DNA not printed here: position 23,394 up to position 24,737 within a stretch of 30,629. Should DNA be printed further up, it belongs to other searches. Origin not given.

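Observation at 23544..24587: DnaB-type motor domain translationally coupled as the last gene of a Tad pilus operon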

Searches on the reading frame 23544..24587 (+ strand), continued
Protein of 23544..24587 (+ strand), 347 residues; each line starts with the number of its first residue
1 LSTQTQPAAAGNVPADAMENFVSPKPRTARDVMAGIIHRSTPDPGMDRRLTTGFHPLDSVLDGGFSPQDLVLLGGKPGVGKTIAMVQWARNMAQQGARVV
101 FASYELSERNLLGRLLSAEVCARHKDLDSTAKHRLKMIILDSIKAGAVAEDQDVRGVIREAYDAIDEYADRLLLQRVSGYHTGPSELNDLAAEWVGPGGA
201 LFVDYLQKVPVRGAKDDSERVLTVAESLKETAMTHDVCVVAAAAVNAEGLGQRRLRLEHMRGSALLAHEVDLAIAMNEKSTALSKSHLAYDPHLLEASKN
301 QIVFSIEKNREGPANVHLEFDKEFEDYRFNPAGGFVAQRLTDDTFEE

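Call 34: search_protein_representatives(alignment_id=A1)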
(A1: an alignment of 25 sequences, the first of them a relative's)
Query: 25 sequences, 339 profile positions. Proteins with E-value up to 0.001 (for the whole library): 67847; up to 1e-10: 23907; up to 1e-30: 272. The best 150 are listed.
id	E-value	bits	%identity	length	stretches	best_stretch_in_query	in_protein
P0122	1.6e-136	471.3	-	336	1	14-334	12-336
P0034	1.5e-135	468.1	-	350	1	13-337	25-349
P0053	6.0e-121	420.1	-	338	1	17-337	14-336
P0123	3.8e-120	417.5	-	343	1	16-337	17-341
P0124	2.8e-118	411.4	-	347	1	16-338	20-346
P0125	9.1e-118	409.7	-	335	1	18-337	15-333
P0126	6.7e-117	406.8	-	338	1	8-338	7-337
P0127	4.7e-116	404.0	-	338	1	13-338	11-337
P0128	1.8e-115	402.1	-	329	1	17-337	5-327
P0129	9.9e-110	383.2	-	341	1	11-338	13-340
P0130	2.5e-108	378.6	-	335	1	22-336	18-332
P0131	1.3e-107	376.3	-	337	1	18-336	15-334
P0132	2.1e-107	375.6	-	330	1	17-334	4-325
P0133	2.2e-107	375.5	-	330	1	13-336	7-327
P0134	2.3e-107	375.5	-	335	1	15-338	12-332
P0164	2.9e-90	319.2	-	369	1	15-338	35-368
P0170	2.8e-88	312.7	-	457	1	13-337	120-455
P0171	5.1e-87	308.6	-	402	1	13-338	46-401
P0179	8.7e-83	294.7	-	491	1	7-334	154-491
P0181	4.2e-82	292.4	-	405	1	14-338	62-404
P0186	6.8e-81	288.4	-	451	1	14-337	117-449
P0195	7.8e-79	281.7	-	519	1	14-338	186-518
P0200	4.7e-77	275.8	-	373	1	32-337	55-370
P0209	1.2e-75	271.2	-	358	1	13-333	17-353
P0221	7.5e-70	252.1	-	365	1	14-336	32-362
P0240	2.1e-61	224.4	-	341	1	10-337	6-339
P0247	2.0e-58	214.5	-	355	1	17-337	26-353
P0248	4.0e-58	213.6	-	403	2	214-328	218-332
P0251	1.2e-55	205.4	-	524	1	16-204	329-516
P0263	2.1e-50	188.2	-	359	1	14-328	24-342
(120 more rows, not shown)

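Call 35: search_protein_families(library=pfam, proteins=[P0170, P0179, P0186, P0195, P0251, P0171, P0181, P0248, P0164, P0200], max_evalue=0.01)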
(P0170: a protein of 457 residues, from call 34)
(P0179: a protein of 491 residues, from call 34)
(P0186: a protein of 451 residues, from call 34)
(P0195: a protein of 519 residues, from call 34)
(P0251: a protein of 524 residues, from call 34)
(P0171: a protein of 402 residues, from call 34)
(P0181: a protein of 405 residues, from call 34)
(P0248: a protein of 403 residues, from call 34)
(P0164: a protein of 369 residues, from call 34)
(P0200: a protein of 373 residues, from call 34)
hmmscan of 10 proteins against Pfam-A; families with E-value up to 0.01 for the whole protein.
P0170 (457 aa): 10 families
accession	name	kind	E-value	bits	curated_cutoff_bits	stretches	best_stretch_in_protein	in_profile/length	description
PF03796.21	DnaB_C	-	3e-22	79.7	27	1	149-433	2-250/255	DnaB-like helicase C terminal domain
PF13481.12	AAA_25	-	4.3e-11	43.2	27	1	154-341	20-177/195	AAA domain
PF06745.19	ATPase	-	7.1e-09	35.8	26.6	1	151-225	3-77/231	KaiC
PF13191.12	AAA_16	-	6e-06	27.3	32.6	1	164-316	19-143/167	AAA ATPase domain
PF13173.12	AAA_14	-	6.8e-05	23.3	27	1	168-216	3-49/129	AAA domain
PF00154.27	RecA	-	0.0012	18.8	27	1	147-227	31-113/262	recA bacterial DNA recombination protein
PF07088.17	GvpD_P-loop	-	0.0024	18.2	24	1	165-225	8-66/189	GvpD gas vesicle protein, P-loop domain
PF24883.2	NPHP3_N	-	0.0025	18.5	24.8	1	168-209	23-63/164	Nephrocystin 3, N-terminal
PF05729.18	NACHT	-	0.0058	16.9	26.7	0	170-221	3-63/167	NACHT domain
PF00004.35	AAA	-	0.0061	17.4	21.2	0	171-191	2-22/131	ATPase family associated with various cellular activities (AAA)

P0179 (491 aa): 5 families
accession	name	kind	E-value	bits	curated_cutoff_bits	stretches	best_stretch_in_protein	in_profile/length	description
PF03796.21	DnaB_C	-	1.3e-23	84.1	27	1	189-470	2-248/255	DnaB-like helicase C terminal domain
PF00772.26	DnaB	-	1.3e-14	54.5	23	1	16-113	6-102/103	DnaB-like helicase N terminal domain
PF06745.19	ATPase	-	2.8e-09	37.1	26.6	1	189-259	1-71/231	KaiC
PF13481.12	AAA_25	-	9.8e-08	32.3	27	1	196-388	22-186/195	AAA domain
PF20307.4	divDNAB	-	0.0047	16.1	26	1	183-234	51-104/356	Divergent DnaB-like ATPase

P0186 (451 aa): 6 families
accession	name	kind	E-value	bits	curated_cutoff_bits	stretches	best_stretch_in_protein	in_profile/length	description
PF03796.21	DnaB_C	-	2e-20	73.7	27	1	145-423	2-246/255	DnaB-like helicase C terminal domain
PF06745.19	ATPase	-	1.8e-09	37.8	26.6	1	147-214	3-70/231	KaiC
PF13481.12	AAA_25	-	1e-08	35.5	27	1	153-219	23-98/195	AAA domain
PF13191.12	AAA_16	-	1.6e-05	25.9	32.6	1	152-313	12-146/167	AAA ATPase domain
PF13173.12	AAA_14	-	0.00033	21.1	27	1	164-283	3-103/129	AAA domain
PF00154.27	RecA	-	0.0099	15.8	27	0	142-201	30-89/262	recA bacterial DNA recombination protein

P0195 (519 aa): 12 families
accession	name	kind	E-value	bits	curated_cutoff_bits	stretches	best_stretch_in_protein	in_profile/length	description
PF03796.21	DnaB_C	-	3.7e-27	95.8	27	1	215-498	3-253/255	DnaB-like helicase C terminal domain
PF06745.19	ATPase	-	5.6e-06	26.3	26.6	1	215-277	2-65/231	KaiC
PF00772.26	DnaB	-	8.2e-06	26.2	23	1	42-132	7-97/103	DnaB-like helicase N terminal domain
PF13481.12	AAA_25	-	0.0001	22.4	27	1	220-260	21-61/195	AAA domain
PF13191.12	AAA_16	-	0.00055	20.9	32.6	1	221-377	16-142/167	AAA ATPase domain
PF20720.3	nSTAND3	-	0.00071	19.7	27.2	1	222-278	8-60/155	Novel STAND NTPase 3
PF24883.2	NPHP3_N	-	0.0024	18.5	24.8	0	230-271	21-62/164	Nephrocystin 3, N-terminal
PF02702.23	KdpD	-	0.0042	17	26.1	1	234-338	7-107/210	Osmosensitive K+ channel His kinase sensor domain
PF13173.12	AAA_14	-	0.0054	17.2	27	0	232-275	3-44/129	AAA domain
PF25528.1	DUF7917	-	0.0056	17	27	0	230-265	13-48/68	Domain of unknown function (DUF7917)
PF02875.26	Mur_ligase_C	-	0.0069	17.6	28.4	0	126-239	19-126/127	Mur ligase, glutamate ligase domain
PF04851.21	ResIII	-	0.0084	16.5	22.5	0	229-267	21-60/164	Type III restriction enzyme, res subunit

P0251 (524 aa): 6 families
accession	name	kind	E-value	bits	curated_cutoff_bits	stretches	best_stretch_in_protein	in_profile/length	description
PF03796.21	DnaB_C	-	3.5e-11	43.4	27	1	355-514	3-143/255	DnaB-like helicase C terminal domain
PF13481.12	AAA_25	-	1.7e-08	34.8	27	1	358-515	19-158/195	AAA domain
PF06745.19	ATPase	-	2.5e-08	34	26.6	1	356-420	3-68/231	KaiC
PF20307.4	divDNAB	-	0.0025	17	26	1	350-404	53-109/356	Divergent DnaB-like ATPase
PF02702.23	KdpD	-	0.0046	16.9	26.1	1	377-419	9-51/210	Osmosensitive K+ channel His kinase sensor domain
PF13191.12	AAA_16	-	0.0089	17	32.6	0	366-510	21-142/167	AAA ATPase domain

P0171 (402 aa): 4 families
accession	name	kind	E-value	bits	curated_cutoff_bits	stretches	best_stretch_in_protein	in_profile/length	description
PF03796.21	DnaB_C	-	2.1e-24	86.7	27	2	210-369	91-240/255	DnaB-like helicase C terminal domain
PF06745.19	ATPase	-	2.8e-09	37.1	26.6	1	74-164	2-90/231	KaiC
PF13481.12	AAA_25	-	1.4e-07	31.8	27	1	76-187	18-139/195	AAA domain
PF13191.12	AAA_16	-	0.00076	20.5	32.6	1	79-263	11-146/167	AAA ATPase domain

P0181 (405 aa): 4 families
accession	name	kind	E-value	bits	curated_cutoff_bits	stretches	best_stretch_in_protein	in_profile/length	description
PF03796.21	DnaB_C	-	9.2e-24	84.6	27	1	90-384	2-251/255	DnaB-like helicase C terminal domain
PF13481.12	AAA_25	-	4.3e-06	26.9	27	1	94-296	19-184/195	AAA domain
PF06745.19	ATPase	-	1.1e-05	25.3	26.6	1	91-155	2-66/231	KaiC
PF25199.1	nSTAND_NTPase5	-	0.0013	19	34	0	107-152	40-84/145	Novel STAND NTPase 5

P0248 (403 aa): 8 families
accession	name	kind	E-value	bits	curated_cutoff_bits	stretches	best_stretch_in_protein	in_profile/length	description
PF03796.21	DnaB_C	-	2.9e-18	66.6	27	2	37-127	2-91/255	DnaB-like helicase C terminal domain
PF13481.12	AAA_25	-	8.1e-13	48.9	27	1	41-119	19-110/195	AAA domain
PF06745.19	ATPase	-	8.3e-08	32.3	26.6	1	39-132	3-95/231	KaiC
PF24883.2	NPHP3_N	-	0.00021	21.9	24.8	1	47-113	11-79/164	Nephrocystin 3, N-terminal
PF13173.12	AAA_14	-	0.00024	21.6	27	1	56-103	3-48/129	AAA domain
PF07088.17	GvpD_P-loop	-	0.0024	18.2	24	1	53-128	8-74/189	GvpD gas vesicle protein, P-loop domain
PF13191.12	AAA_16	-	0.0027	18.6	32.6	1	55-95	24-63/167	AAA ATPase domain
PF04851.21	ResIII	-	0.0074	16.7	22.5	0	58-93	26-62/164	Type III restriction enzyme, res subunit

P0164 (369 aa): 10 families
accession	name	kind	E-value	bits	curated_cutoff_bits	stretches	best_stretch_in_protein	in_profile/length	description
PF03796.21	DnaB_C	-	2.4e-26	93.1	27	1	62-345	2-250/255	DnaB-like helicase C terminal domain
PF06745.19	ATPase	-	2.1e-10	40.8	26.6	1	62-127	1-66/231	KaiC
PF13481.12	AAA_25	-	5.3e-09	36.4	27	1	59-263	12-187/195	AAA domain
PF13191.12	AAA_16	-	2.5e-06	28.5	32.6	1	81-228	25-143/167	AAA ATPase domain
PF13173.12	AAA_14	-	3.7e-05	24.2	27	1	82-124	4-44/129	AAA domain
PF00154.27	RecA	-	5.4e-05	23.2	27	1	58-119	29-90/262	recA bacterial DNA recombination protein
PF20720.3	nSTAND3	-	0.00051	20.2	27.2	1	82-120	19-55/155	Novel STAND NTPase 3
PF13401.12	AAA_22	-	0.0034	18.1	27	0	82-187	7-65/130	AAA domain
PF05625.17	PAXNEB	-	0.0071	15.9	28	0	62-86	19-43/366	PAXNEB protein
PF24883.2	NPHP3_N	-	0.0089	16.7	24.8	0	82-121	24-62/164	Nephrocystin 3, N-terminal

P0200 (373 aa): 13 families
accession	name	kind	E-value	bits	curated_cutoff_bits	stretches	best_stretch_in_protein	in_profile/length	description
PF03796.21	DnaB_C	-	1.4e-24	87.3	27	1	63-337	2-238/255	DnaB-like helicase C terminal domain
PF13481.12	AAA_25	-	1.1e-09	38.7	27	1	58-267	10-188/195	AAA domain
PF13191.12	AAA_16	-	4e-09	37.6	32.6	1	82-240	25-153/167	AAA ATPase domain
PF06745.19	ATPase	-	3.2e-07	30.4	26.6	1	63-122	1-61/231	KaiC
PF00004.35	AAA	-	3.6e-05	24.7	21.2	0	84-106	1-23/131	ATPase family associated with various cellular activities (AAA)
PF24883.2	NPHP3_N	-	9.1e-05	23.1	24.8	1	71-121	13-62/164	Nephrocystin 3, N-terminal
PF20720.3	nSTAND3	-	0.004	17.3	27.2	0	82-114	18-49/155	Novel STAND NTPase 3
PF13521.12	AAA_28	-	0.0057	17.3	27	0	87-111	5-31/164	AAA domain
PF01637.24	ATPase_2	-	0.0058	16.9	33.2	0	82-274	21-161/225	ATPase domain predominantly from Archaea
PF02702.23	KdpD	-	0.0063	16.4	26.1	0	85-123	8-46/210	Osmosensitive K+ channel His kinase sensor domain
PF13671.12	AAA_33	-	0.0072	17.1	27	0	83-194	1-102/143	AAA domain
PF25199.1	nSTAND_NTPase5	-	0.0082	16.4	34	0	82-132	42-93/145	Novel STAND NTPase 5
PF13245.12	AAA_19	-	0.0098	16.5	25.1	0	83-194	13-72/134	AAA domain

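Call 36: find_encoding_contigs(protein=P0179, flank=9000, max_places=3)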
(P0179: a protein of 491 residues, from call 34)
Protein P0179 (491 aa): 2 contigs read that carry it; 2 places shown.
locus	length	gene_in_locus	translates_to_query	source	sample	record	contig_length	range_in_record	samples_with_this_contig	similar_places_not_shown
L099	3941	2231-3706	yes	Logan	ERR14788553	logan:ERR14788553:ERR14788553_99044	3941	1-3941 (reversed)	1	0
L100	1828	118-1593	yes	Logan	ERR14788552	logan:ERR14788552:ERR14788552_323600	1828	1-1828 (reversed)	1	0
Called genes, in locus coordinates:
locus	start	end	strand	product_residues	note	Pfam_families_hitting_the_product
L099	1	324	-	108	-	?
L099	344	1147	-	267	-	PF02005:TRM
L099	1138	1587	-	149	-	PF02005:TRM, PF02475:TRM5-TYW2_MTfase (weak)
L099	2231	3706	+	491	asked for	PF00772:DnaB, PF03796:DnaB_C, PF06745:ATPase, PF13481:AAA_25 (weak)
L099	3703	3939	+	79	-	?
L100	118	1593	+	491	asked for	PF00772:DnaB, PF03796:DnaB_C, PF06745:ATPase, PF13481:AAA_25 (weak)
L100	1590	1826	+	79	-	?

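Call 37: find_encoding_contigs(protein=P0195, flank=9000, max_places=3)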
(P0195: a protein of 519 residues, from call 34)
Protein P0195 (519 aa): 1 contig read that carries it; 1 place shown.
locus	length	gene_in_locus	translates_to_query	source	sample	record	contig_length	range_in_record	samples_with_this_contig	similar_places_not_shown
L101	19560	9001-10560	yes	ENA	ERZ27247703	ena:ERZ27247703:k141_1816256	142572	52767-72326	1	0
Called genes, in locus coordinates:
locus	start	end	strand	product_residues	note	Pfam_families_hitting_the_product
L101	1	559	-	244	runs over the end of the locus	PF00106:adh_short, PF04321:RmlD_sub_bind (weak), PF08659:KR, PF01370:Epimerase, PF13561:adh_short_C2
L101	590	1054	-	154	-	PF00334:NDK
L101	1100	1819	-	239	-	PF09335:VTT_dom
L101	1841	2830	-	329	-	PF13793:Pribosyltran_N, PF00156:Pribosyltran, PF14572:Pribosyl_synth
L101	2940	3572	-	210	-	PF01300:Sua5_yciO_yrdC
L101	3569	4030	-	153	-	PF00383:dCMP_cyt_deam_1, PF26947:CDL (weak)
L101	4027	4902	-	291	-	PF17827:PrmC_N (weak), PF13847:Methyltransf_31 (weak)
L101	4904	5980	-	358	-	PF03462:PCRF, PF00472:RF-1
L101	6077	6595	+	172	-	PF01986:DUF123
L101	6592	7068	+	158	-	PF03061:4HBT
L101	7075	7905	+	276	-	PF01887:SAM_HAT_N, PF20257:SAM_HAT_C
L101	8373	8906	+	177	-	PF00156:Pribosyltran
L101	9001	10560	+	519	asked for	PF00772:DnaB (weak), PF03796:DnaB_C, PF06745:ATPase (weak)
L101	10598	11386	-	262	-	-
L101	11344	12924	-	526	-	PF13360:PQQ_2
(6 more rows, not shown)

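Call 38: find_encoding_contigs(protein=P0170, flank=9000, max_places=3)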
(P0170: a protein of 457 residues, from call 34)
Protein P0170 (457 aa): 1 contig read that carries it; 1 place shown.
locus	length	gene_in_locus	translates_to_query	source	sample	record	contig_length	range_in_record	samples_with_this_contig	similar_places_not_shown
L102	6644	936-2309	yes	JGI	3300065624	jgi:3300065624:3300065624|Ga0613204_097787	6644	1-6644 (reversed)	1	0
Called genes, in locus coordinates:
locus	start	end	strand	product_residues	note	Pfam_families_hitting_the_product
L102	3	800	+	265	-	?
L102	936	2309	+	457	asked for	PF03796:DnaB_C, PF06745:ATPase, PF13191:AAA_16 (weak), PF13481:AAA_25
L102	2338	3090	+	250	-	PF00702:Hydrolase, PF13419:HAD_2, PF13242:Hydrolase_like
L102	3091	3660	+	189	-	PF02834:LigT_PEase, PF13563:2_5_RNA_ligase2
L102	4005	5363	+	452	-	PF00291:PALP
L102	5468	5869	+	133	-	PF00903:Glyoxalase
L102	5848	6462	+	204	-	-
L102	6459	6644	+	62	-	?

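Call 46: search_protein_families(library=pfam, proteins=[L083:4628-5854:+, L083:5812-6507:+, L083:7100-8794:+, L083:8649-9971:+, L083:9944-11035:+, L083:11132-11725:+, L083:11722-12285:+, L071:7159-8766:+, L071:8876-9943:+, L071:4068-5426:+], max_evalue=0.001)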
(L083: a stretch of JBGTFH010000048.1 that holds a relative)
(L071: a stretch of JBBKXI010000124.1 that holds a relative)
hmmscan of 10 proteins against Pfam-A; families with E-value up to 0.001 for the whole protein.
L083:4628-5854:+ (408 aa): 3 families
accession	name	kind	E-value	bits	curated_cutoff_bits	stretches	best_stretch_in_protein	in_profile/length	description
PF07730.19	HisKA_3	-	3.6e-17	63.1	24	1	207-273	1-67/68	Histidine kinase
PF02518.31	HATPase_c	-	2.3e-10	41.3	26.4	1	316-405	4-110/111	Histidine kinase-, DNA gyrase B-, and HSP90-like ATPase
PF13581.12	HATPase_c_2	-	0.00027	21.4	27.4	1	322-364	36-82/127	Histidine kinase-like ATPase domain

L083:5812-6507:+ (231 aa): 4 families
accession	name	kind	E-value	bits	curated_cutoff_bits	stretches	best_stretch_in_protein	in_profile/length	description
PF00072.30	Response_reg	-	9.5e-27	93.8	30.2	1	18-131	1-110/111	Response regulator receiver domain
PF00196.25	GerE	-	7.7e-21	73.9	23.5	1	167-223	1-57/57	Bacterial regulatory proteins, luxR family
PF08281.18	Sigma70_r4_2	-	9.8e-05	22.4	25.7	1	172-205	14-48/54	Sigma-70, region 4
PF13412.12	HTH_24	-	0.00023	21.1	21.9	1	184-208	18-42/48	Winged helix-turn-helix DNA-binding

L083:7100-8794:+ (564 aa): 2 families
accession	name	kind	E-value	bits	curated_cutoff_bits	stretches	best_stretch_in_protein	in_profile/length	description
PF07969.17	Amidohydro_3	-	5.5e-84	283.7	29.7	1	79-562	1-472/472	Amidohydrolase family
PF01979.26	Amidohydro_1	-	2.3e-17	63.7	25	1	348-561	134-345/345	Amidohydrolase family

L083:8649-9971:+ (440 aa): 1 family
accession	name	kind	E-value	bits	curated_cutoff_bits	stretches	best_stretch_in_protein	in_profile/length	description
PF05958.17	tRNA_U5-meth_tr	-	1.7e-06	27.8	23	0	365-433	285-350/357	tRNA (Uracil-5-)-methyltransferase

L083:9944-11035:+ (363 aa): 4 families
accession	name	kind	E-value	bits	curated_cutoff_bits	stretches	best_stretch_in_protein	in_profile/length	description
PF03796.21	DnaB_C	-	9.5e-24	84.6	27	1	66-339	3-250/255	DnaB-like helicase C terminal domain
PF06745.19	ATPase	-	2.8e-10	40.4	26.6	1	66-131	2-68/231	KaiC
PF13481.12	AAA_25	-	4.1e-06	27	27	1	69-184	19-136/195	AAA domain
PF13191.12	AAA_16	-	0.00031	21.7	32.6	1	72-247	16-127/167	AAA ATPase domain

L083:11132-11725:+ (197 aa): 3 families
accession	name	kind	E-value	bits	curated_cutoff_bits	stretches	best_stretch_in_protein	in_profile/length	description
PF00578.27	AhpC-TSA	-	2.5e-14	53.7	26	1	71-177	18-123/124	AhpC/TSA family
PF08534.16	Redoxin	-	4.4e-12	46.5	26.6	1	72-184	22-137/148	Redoxin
PF13905.12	Thioredoxin_8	-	2.3e-07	31.5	27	1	78-175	1-94/94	Thioredoxin-like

L083:11722-12285:+ (187 aa): 0 families

L071:7159-8766:+ (535 aa): 2 families
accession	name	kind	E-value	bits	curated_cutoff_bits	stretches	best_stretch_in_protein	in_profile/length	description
PF07969.17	Amidohydro_3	-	6.4e-82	276.9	29.7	1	50-533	1-472/472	Amidohydrolase family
PF01979.26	Amidohydro_1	-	1.9e-17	64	25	1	318-532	133-345/345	Amidohydrolase family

L071:8876-9943:+ (355 aa): 1 family
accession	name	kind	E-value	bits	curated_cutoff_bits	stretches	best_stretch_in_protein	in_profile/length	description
PF05958.17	tRNA_U5-meth_tr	-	1.3e-07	31.4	23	1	279-348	284-350/357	tRNA (Uracil-5-)-methyltransferase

L071:4068-5426:+ (452 aa): 3 families
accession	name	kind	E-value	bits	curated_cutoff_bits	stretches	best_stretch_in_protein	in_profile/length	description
PF07730.19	HisKA_3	-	9.9e-17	61.7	24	1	251-317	1-67/68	Histidine kinase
PF02518.31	HATPase_c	-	2.8e-10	41.1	26.4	1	359-449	3-110/111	Histidine kinase-, DNA gyrase B-, and HSP90-like ATPase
PF09622.15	DUF2391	-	0.00091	19.1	22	0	189-272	71-161/275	Putative integral membrane protein (DUF2391)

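Call 80: search_protein_families(library=padloc, proteins=[window:23544-24587:+, P0195, L083:9944-11035:+], max_evalue=0.001)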
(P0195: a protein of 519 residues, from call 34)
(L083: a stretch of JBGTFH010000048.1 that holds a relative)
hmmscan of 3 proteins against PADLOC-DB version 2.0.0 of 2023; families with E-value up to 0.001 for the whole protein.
window:23544-24587:+ (347 aa): 1 family
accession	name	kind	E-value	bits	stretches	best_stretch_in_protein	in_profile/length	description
PDLC04140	mad8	-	3e-05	21.7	1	64-214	23-167/314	mads_8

P0195 (519 aa): 1 family
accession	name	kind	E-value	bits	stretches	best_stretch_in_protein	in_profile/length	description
PDLC04140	mad8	-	4.5e-05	21.1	1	215-392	11-213/314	mads_8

L083:9944-11035:+ (363 aa): 1 family
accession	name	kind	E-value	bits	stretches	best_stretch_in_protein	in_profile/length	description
PDLC04140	mad8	-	8.4e-07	26.8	1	80-255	24-176/314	mads_8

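Call 81: search_protein_families(library=phrogs, proteins=[window:23544-24587:+, P0195], max_evalue=0.001)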
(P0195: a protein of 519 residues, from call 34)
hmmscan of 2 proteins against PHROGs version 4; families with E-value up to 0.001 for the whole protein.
window:23544-24587:+ (347 aa): 5 families
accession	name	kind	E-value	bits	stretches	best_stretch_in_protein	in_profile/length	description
phrog_19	-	DNA, RNA and nucleotide metabolism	2.9e-42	146.3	1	36-333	322-582/621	DnaB-like replicative helicase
phrog_239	-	DNA, RNA and nucleotide metabolism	5.3e-16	59.7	1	50-323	341-592/801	DNA primase/helicase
phrog_243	-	DNA, RNA and nucleotide metabolism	2.4e-12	47.4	2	62-119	29-83/273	DnaB-like replicative helicase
phrog_26214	-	unknown function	3.2e-06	27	1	51-111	38-97/420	-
phrog_97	-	other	0.00016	22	1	49-105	49-112/506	UvsX-like recombinase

P0195 (519 aa): 5 families
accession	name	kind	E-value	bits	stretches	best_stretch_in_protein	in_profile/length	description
phrog_19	-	DNA, RNA and nucleotide metabolism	4.1e-38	132.7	1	39-502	159-580/621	DnaB-like replicative helicase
phrog_243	-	DNA, RNA and nucleotide metabolism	9.6e-16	58.5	2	337-498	110-265/273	DnaB-like replicative helicase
phrog_239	-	DNA, RNA and nucleotide metabolism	1.1e-12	48.8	1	176-448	303-554/801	DNA primase/helicase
phrog_5482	-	unknown function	2e-05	24.5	1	190-279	9-100/341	-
phrog_11530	-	unknown function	7.3e-05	23.7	1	366-449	30-115/184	-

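Call 96: find_encoding_contigs(protein=P0263, flank=7000, max_places=1)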
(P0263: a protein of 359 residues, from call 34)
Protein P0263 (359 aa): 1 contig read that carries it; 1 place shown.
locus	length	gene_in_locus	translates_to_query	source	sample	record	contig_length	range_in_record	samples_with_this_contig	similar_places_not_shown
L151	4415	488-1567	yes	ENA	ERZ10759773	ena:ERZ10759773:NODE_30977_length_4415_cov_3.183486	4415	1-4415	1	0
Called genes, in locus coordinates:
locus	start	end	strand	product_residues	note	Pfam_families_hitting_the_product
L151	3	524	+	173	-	?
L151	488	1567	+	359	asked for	PF03796:DnaB_C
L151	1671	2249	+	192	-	PF00963:Cohesin (faint)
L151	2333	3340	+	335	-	PF17989:ALP_N, PF21522:MreB-like_C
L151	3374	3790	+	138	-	-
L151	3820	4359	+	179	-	-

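Call 97: find_encoding_contigs(protein=P0247, flank=7000, max_places=1)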
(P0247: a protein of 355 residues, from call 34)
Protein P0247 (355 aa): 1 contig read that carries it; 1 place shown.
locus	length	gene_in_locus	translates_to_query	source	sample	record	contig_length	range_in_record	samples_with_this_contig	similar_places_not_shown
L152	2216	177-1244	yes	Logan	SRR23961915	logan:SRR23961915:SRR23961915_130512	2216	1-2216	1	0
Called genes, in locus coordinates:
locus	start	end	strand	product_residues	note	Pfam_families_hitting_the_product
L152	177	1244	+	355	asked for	PF03796:DnaB_C, PF06745:ATPase, PF13191:AAA_16, PF13481:AAA_25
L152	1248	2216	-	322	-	?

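Call 98: find_encoding_contigs(protein=P0240, flank=7000, max_places=1)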
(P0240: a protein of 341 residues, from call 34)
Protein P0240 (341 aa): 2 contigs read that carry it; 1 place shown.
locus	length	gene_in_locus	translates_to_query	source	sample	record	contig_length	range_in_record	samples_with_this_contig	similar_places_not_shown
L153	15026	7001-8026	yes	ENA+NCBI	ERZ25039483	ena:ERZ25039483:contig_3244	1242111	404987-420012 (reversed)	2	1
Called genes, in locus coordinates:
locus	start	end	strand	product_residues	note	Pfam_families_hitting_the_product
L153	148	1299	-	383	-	PF13480:Acetyltransf_6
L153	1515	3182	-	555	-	PF01943:Polysacc_synt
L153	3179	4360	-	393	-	PF08323:Glyco_transf_5 (weak), PF13439:Glyco_transf_4, PF13579:Glyco_trans_4_4, PF00534:Glycos_transf_1, PF13524:Glyco_trans_1_2, PF13692:Glyco_trans_1_4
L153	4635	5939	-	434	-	PF02786:CPSase_L_D2 (faint), PF15632:ATPgrasp_Ter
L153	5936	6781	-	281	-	PF02585:PIG-L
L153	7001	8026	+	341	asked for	PF03796:DnaB_C (weak), PF06745:ATPase (weak), PF13191:AAA_16, PF13481:AAA_25, PF03796:DnaB_C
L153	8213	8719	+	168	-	PF03061:4HBT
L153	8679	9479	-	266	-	PF06966:DUF1295, PF02544:Steroid_dh (weak)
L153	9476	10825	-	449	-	PF02353:CMAS, PF13489:Methyltransf_23, PF08241:Methyltransf_11, PF08242:Methyltransf_12, PF13649:Methyltransf_25, PF13847:Methyltransf_31 (weak)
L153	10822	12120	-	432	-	PF02353:CMAS, PF13489:Methyltransf_23, PF13847:Methyltransf_31 (weak), PF08241:Methyltransf_11, PF08242:Methyltransf_12, PF13649:Methyltransf_25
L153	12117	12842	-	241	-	PF07103:DUF1365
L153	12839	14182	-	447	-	PF00070:Pyr_redox (faint), PF01266:DAO (faint), PF07992:Pyr_redox_2 (faint), PF01593:Amino_oxidase, PF13450:NAD_binding_8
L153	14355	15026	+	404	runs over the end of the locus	PF02670:DXP_reductoisom, PF08436:DXP_redisom_C, PF13288:DXPR_C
